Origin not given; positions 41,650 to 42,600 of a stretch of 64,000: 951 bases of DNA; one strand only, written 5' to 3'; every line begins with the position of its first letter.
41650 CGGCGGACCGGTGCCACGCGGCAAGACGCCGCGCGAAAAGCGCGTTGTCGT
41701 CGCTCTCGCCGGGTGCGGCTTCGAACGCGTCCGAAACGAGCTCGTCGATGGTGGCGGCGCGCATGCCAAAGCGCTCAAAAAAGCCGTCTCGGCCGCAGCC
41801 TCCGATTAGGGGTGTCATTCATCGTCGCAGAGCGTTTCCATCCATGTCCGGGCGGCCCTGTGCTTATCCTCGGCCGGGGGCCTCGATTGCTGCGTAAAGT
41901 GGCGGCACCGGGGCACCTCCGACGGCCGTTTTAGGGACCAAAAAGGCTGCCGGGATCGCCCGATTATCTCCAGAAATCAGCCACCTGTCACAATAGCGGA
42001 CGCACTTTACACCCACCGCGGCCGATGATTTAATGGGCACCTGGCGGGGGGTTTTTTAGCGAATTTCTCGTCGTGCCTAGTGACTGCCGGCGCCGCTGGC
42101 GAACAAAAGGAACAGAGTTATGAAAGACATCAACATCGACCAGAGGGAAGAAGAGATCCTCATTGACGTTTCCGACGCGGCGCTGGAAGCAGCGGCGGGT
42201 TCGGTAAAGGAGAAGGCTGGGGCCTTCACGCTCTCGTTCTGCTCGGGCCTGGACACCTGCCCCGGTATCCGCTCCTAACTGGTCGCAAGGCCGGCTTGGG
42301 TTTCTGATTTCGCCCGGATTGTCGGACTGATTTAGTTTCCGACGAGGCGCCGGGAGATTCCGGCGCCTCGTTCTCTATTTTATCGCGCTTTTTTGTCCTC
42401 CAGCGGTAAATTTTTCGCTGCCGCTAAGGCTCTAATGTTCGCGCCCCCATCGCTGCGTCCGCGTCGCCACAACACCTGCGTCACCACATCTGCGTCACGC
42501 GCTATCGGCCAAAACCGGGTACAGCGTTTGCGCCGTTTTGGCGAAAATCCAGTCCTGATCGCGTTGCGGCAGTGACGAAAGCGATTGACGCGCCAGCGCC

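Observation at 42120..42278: Unlisted 52-aa lanthipeptide-precursor-like gene facing the LanM gene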

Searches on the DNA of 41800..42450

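Call 37: search_rna_families(source=window, start=41800, end=42450, threshold=evalue, max_evalue=1)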
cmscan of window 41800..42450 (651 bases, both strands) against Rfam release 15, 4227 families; matches with E-value up to 1: 4.
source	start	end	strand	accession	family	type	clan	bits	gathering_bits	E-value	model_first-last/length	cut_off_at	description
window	42306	42386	+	RF00236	ctRNA_pGA1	Gene; antisense;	-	23.8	45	0.02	1-79/79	no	ctRNA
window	42324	42410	-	RF02621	BSnc120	Gene; sRNA;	-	18.1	114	0.36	1-88/88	no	Brucella sRNA 120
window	42209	42294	+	RF02684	Twister-P5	Gene; ribozyme;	CL00120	16.6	37.6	0.72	1-58/58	no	Type-P5 twister ribozyme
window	42288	42371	-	RF01758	sucA-II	Cis-reg;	-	15.9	70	0.29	1-217/217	no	sucA-II RNA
